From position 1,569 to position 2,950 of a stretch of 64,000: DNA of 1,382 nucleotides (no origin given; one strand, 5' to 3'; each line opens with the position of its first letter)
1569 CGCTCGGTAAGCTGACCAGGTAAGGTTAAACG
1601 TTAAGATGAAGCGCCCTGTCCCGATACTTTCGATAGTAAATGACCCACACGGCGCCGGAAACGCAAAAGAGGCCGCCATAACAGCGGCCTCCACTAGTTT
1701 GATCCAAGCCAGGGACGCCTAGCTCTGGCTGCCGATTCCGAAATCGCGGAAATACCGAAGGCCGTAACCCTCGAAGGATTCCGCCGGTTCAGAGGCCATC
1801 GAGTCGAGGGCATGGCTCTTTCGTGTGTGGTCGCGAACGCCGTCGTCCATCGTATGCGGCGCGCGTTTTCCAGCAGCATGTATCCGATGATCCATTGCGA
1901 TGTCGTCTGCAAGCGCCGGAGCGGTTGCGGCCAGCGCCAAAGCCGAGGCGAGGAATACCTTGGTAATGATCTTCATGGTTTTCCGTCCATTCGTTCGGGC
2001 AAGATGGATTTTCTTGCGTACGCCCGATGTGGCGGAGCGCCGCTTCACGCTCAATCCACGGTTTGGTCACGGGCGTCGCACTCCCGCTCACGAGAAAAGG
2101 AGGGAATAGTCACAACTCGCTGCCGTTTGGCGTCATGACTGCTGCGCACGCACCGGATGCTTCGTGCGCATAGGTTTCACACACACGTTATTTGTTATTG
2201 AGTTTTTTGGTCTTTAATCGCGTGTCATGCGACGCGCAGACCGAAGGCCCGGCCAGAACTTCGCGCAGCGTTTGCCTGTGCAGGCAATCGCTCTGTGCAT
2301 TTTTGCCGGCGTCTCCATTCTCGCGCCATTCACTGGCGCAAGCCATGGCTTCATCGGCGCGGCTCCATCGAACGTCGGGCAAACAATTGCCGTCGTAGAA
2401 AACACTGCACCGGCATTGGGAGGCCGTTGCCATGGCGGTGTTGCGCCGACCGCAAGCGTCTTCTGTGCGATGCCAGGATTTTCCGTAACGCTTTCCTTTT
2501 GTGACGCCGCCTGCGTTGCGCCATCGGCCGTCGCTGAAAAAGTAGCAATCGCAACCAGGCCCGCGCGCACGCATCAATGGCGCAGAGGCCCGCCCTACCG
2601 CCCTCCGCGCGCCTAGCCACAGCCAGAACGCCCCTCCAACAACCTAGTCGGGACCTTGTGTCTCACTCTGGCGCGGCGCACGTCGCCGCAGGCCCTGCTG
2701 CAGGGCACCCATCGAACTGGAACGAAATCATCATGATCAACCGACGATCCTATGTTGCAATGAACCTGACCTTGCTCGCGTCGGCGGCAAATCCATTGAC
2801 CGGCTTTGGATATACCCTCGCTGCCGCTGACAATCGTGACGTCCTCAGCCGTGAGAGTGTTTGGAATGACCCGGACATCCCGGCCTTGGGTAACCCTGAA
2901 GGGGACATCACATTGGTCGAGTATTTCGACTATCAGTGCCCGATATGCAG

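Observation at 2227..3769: Candidate ribosome-arrest uORF (RGPP motif) controlling a DsbA-like/VOC operon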

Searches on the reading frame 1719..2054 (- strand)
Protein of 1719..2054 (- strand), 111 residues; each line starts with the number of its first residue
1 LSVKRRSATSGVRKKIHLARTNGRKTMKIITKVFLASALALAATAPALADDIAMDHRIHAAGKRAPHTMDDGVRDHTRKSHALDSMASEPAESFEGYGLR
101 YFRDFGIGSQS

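Call 5: search_protein_families(library=pfam, proteins=[window:1719-2054:-], max_evalue=1)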
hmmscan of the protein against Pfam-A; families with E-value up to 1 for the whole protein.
window:1719-2054:- (111 aa): 2 families
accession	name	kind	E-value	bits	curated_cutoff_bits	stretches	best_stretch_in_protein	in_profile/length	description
PF23964.1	DUF7292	-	0.1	13.1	27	1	27-78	1-50/112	Family of unknown function (DUF7292)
PF06723.19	MreB_Mbl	-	0.14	11.4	27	1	1-60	220-279/327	MreB/Mbl protein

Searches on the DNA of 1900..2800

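Call 92: search_rna_families(source=window, start=1900, end=2800, threshold=evalue, max_evalue=1)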
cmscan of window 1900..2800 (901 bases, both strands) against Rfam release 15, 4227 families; matches with E-value up to 1: 0.
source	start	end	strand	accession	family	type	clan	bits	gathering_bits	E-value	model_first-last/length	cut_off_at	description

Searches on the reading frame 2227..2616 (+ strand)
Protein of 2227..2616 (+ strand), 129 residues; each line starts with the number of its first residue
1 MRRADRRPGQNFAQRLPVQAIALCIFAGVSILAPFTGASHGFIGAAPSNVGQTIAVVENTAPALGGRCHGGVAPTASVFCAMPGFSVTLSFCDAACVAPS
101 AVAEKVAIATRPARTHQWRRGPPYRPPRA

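Call 5: search_protein_families(library=pfam, proteins=[window:2227-2616:+], max_evalue=1)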
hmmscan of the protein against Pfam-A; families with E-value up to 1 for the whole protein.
window:2227-2616:+ (129 aa): 0 families

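Call 7: list_cluster_members(proteins=[window:2227-2616:+, window:2188-2577:-, window:2214-2570:-, window:2733-3380:+, window:2577-3380:+, window:3377-3769:+, window:1719-2054:-, window:2351-2620:-])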
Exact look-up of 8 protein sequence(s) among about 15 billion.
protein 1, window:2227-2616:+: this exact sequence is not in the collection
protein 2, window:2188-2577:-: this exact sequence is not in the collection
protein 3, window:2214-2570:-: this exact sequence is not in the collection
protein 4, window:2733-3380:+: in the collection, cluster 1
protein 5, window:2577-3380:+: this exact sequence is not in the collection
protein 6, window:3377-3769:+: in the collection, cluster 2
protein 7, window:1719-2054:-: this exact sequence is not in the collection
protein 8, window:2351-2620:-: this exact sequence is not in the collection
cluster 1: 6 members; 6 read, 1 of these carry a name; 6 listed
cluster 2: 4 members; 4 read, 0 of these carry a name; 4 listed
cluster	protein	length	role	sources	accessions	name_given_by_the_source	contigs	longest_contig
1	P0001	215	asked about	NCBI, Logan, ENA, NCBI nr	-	-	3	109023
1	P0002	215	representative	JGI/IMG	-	protein-disulfide isomerase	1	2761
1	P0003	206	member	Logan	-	-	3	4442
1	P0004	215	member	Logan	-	-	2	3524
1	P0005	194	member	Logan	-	-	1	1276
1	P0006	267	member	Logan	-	-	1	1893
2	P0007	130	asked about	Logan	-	-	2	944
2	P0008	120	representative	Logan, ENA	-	-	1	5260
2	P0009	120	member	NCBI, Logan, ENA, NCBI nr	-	-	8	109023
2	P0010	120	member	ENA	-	-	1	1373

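Call 15: search_protein_families(library=ncbifam, proteins=[window:2227-2616:+], max_evalue=10)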
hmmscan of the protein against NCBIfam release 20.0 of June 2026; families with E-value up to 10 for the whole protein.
window:2227-2616:+ (129 aa): 0 families

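Call 25: find_homologous_proteins(query=A1, max_evalue=0.01)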
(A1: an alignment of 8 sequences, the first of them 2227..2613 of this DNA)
Query A1 (8 sequences) (129 aa, profile of the alignment): 62 proteins with E <= 0.01 among 4312 candidates.
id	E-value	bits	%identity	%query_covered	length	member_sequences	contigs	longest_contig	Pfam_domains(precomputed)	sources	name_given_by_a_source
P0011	2.7e-54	200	58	9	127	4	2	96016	-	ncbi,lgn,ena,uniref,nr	ncbi:MAG: hypothetical protein Q7T45_24375 [Bradyrhizobium sp.]|uniref:hypothetical protein n=1 Tax=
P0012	4.7e-54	200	58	9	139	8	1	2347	-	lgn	-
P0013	2.1e-53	198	58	9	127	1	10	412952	-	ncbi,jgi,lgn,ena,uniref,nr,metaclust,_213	ncbi:hypothetical protein [Bradyrhizobium sp.]|uniref:hypothetical protein n=1 Tax=Bradyrhizobium sp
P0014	4.0e-53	197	58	9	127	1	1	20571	-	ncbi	-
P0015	4.7e-53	196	58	9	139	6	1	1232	-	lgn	-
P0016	8.1e-52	192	58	9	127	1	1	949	-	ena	-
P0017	1.4e-51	192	31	63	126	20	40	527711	-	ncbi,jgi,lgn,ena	ncbi:hypothetical protein BH10PSE11_BH10PSE11_13230 [soil metagenome]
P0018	2.1e-51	191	26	81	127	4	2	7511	-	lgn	-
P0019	4.3e-50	187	58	9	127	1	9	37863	-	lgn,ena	-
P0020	7.2e-50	186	58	9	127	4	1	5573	-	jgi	jgi:hypothetical protein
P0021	8.2e-50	186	58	9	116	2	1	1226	-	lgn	-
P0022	9.1e-50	186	58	9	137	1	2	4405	-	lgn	-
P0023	1.1e-49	185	58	9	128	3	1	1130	-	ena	-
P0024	1.3e-49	185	67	9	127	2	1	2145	-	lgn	-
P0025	1.7e-49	185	58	9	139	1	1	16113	-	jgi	jgi:hypothetical protein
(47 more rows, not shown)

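Call 36: search_protein_representatives(alignment_id=A2)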
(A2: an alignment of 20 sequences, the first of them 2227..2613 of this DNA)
Query: 20 sequences, 129 profile positions. Proteins with E-value up to 0.001 (for the whole library): 23; up to 1e-10: 10; up to 1e-30: 5. The best 23 are listed.
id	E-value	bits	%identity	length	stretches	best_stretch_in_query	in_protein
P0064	3.7e-51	188.6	-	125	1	1-129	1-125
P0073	1.7e-50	186.4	-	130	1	1-129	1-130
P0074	3.7e-40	153.0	-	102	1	28-129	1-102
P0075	9.1e-37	142.0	-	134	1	1-129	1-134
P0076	7.6e-32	126.1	-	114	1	1-101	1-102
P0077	1.1e-20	90.0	-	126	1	9-129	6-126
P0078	1.8e-15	73.2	-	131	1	3-129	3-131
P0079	1.0e-13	67.5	-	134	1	11-129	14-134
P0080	2.9e-13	66.0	-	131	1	3-129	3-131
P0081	1.8e-12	63.5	-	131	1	12-129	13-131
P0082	1.4e-09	54.2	-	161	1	4-128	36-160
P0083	3.7e-09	52.8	-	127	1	18-128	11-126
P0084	7.0e-09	51.9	-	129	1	7-127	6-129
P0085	3.3e-08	49.7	-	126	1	10-128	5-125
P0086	8.4e-07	45.2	-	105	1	28-126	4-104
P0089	1.6e-05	41.0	-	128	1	1-126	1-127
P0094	9.6e-04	35.3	-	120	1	14-126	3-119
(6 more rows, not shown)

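Call 39: find_encoding_contigs(protein=P0084, flank=5000, max_places=3)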
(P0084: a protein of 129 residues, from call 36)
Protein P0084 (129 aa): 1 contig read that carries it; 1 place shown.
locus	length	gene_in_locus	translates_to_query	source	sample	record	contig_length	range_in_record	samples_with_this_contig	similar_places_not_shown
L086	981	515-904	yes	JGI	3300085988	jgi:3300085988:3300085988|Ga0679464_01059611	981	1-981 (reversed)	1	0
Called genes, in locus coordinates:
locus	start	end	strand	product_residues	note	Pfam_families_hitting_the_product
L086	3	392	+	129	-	?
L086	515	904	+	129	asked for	-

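Call 40: find_encoding_contigs(protein=P0089, flank=5000, max_places=3)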
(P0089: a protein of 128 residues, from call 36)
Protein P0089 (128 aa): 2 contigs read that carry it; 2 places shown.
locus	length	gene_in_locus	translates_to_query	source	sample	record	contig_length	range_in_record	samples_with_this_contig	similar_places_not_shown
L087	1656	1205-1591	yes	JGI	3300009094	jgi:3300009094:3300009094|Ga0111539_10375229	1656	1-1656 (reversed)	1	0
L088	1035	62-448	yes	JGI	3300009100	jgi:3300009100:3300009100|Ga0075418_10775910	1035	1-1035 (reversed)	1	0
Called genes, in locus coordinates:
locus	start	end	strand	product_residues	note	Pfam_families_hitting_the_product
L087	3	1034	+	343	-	?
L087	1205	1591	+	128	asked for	-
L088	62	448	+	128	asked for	-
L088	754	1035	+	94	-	?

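Call 41: find_encoding_contigs(protein=P0094, flank=5000, max_places=3)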
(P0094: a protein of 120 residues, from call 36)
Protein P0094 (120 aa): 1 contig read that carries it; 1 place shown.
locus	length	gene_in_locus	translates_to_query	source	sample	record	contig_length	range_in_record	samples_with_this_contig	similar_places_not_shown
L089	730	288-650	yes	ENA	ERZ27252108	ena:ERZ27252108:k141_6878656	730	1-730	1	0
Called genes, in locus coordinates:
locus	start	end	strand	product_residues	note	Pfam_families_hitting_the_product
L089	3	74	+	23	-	?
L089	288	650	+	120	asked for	-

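Call 43: search_protein_families(library=pfam, proteins=[L088:754-1035:+, L087:3-1034:+, L086:3-392:+], max_evalue=0.01)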
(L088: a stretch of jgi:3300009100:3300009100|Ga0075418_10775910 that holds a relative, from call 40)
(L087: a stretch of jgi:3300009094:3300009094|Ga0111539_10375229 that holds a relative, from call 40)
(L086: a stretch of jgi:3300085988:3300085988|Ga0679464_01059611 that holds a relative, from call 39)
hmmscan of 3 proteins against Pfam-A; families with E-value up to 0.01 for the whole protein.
L088:754-1035:+ (94 aa): 1 family
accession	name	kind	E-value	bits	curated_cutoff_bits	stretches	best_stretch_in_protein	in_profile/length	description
PF11412.14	DsbD_N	-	3.6e-09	37.1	25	1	30-94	15-74/119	Thiol:disulfide interchange protein DsbD, N-terminal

L087:3-1034:+ (343 aa): 1 family
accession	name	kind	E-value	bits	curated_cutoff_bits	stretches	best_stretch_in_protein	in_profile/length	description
PF08238.18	Sel1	-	1.6e-38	130.1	30.7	5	12-47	1-36/36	Sel1 repeat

L086:3-392:+ (129 aa): 3 families
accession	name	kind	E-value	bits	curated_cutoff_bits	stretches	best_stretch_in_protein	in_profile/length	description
PF13361.12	UvrD_C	-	1.8e-20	74.1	25.6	1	4-61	289-346/350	UvrD-like helicase C-terminal domain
PF13538.12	UvrD_C_2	-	3.9e-14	52.7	27.4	2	37-61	27-52/52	UvrD-like helicase C-terminal domain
PF01443.25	Viral_helicase1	-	0.00095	19.5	21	1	5-61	180-227/228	Viral superfamily 1 RNA helicase core domain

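Call 45: find_related_loci(query=A4, collection=metagenome_contigs, flank=5000)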
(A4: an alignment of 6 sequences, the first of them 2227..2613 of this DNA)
Query A4 (129 aa) in metagenome_contigs; peptide patterns used: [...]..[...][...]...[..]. (x = any residue, [..] = any of these).
600 stretches matched a pattern (row limit reached: there are more); 3 encode a relative of the query (tblastn E <= 1e-3); 3 distinct loci.
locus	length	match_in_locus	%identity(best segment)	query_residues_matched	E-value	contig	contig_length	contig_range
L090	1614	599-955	61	1-118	5e-39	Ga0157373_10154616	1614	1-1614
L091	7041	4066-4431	30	2-129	3e-7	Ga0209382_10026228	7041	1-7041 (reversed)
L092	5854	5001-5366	30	2-129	3e-7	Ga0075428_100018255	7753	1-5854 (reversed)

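Call 59: predict_structure(alignment_id=A2)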
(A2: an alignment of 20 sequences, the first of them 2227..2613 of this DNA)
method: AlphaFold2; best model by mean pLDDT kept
length: 129 residues; sequences in the alignment: 20
mean_pLDDT: 52.4   pTM: 0.24
mean pLDDT of the five models: 52.4, 50.6, 48.5, 48.1, 43.8
residues with pLDDT >= 90: 5; 70-90: 20; 50-70: 23; < 50: 81
segments of 3 or more residues with pLDDT < 50: 39-119
pLDDT, mean of each block of 10 residues (from residue 1): 65 73 88 59 42 37 42 44 42 37 38 43 72
secondary structure, 60 per line:
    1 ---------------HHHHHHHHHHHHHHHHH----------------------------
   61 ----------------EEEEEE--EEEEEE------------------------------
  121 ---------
elements in order: H16-32 E77-82 E85-90

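Call 64: search_protein_families(library=pfam, alignment_id=A3, max_evalue=10)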
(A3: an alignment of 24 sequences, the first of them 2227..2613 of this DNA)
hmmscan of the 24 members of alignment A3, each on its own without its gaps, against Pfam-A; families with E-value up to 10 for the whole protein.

A. member 1, window:2227-2613:+ (129 aa): 0 families

B. families by the number of members that match (of 24 scanned): 6 families
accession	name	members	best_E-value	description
PF04145.20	Ctr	1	0.019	Ctr copper transporter family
PF08592.16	Anthrone_oxy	1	0.043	Anthrone oxygenase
PF10003.15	DUF2244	1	0.26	Integral membrane protein (DUF2244)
PF14049.11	Dppa2_A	1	0.29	Dppa2/4 conserved region in higher vertebrates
PF23379.1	DUF7096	1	0.3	Domain of unknown function (DUF7096)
PF00860.26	Xan_ur_permease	1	0.82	Permease family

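Call 70: find_encoding_contigs(protein=P0083, flank=5000, max_places=2)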
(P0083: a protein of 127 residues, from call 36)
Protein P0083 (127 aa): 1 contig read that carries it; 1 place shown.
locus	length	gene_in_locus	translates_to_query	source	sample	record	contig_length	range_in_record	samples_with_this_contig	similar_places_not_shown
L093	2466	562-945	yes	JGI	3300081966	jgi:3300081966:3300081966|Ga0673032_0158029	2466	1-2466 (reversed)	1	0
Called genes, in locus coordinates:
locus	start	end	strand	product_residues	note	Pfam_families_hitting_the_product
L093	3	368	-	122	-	?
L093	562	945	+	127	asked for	-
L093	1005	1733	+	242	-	PF03734:YkuD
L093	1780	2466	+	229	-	?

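Call 71: find_encoding_contigs(protein=P0078, flank=5000, max_places=2)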
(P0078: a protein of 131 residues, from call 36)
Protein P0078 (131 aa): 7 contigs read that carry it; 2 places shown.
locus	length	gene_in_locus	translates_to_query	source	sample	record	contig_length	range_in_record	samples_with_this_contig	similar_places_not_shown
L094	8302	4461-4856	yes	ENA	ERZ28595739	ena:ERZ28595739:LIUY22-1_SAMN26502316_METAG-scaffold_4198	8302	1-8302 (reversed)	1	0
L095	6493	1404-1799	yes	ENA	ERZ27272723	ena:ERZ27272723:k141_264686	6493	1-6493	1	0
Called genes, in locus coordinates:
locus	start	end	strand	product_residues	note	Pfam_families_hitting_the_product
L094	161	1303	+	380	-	PF04143:Sulf_transp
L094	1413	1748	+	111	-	PF00034:Cytochrom_C (faint)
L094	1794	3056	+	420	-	PF07992:Pyr_redox_2, PF13454:NAD_binding_9 (faint), PF21706:FCSD_central, PF09242:FCSD-flav_bind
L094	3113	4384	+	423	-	PF07992:Pyr_redox_2, PF21706:FCSD_central, PF09242:FCSD-flav_bind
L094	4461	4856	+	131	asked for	-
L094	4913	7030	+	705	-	PF11412:DsbD_N, PF28432:DUF8393, PF02683:DsbD_TM, PF13899:Thioredoxin_7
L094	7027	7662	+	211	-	PF13462:Thioredoxin_4, PF13098:Thioredoxin_2 (weak), PF01323:DSBA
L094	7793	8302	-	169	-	?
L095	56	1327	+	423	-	PF07992:Pyr_redox_2, PF21706:FCSD_central, PF09242:FCSD-flav_bind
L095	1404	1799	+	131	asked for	-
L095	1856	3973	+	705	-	PF11412:DsbD_N, PF28432:DUF8393, PF02683:DsbD_TM, PF13899:Thioredoxin_7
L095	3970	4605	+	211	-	PF13462:Thioredoxin_4, PF13098:Thioredoxin_2 (weak), PF01323:DSBA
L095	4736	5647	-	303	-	PF00126:HTH_1, PF03466:LysR_substrate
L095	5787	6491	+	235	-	?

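Call 72: find_encoding_contigs(protein=P0077, flank=5000, max_places=2)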
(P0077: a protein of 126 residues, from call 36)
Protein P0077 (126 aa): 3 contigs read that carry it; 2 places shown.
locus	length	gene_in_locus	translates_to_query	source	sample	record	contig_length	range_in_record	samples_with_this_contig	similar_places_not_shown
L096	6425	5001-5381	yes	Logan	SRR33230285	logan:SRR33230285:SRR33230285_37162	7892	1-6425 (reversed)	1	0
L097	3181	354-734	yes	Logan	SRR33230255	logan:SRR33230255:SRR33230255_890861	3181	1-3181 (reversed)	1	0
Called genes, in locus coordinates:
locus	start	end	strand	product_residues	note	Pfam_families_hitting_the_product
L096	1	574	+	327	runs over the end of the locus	PF01513:NAD_kinase, PF00781:DAGK_cat, PF19279:YegS_C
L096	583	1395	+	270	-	PF00149:Metallophos, PF12850:Metallophos_2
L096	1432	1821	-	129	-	PF00581:Rhodanese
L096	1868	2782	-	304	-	PF00753:Lactamase_B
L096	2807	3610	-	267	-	PF01925:TauE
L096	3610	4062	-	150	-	PF20398:DUF6691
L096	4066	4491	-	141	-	-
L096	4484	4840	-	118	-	PF12802:MarR_2 (weak), PF12840:HTH_20 (weak), PF01047:MarR (weak), PF13412:HTH_24 (weak), PF01022:HTH_5, PF01978:TrmB (weak)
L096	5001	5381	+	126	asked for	-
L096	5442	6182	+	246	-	PF03734:YkuD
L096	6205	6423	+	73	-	?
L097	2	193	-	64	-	?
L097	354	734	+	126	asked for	-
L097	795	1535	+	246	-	PF03734:YkuD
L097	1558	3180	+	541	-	?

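Call 73: find_encoding_contigs(protein=P0082, flank=5000, max_places=2)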
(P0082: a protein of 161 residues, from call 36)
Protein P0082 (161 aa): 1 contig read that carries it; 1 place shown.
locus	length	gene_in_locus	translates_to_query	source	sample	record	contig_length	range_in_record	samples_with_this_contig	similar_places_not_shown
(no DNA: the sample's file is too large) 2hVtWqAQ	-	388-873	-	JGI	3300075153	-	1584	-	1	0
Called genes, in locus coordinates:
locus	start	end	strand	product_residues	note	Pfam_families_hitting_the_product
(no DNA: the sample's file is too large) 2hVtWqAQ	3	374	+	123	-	?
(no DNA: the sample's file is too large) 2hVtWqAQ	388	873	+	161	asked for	-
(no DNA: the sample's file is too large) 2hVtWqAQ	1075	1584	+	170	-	?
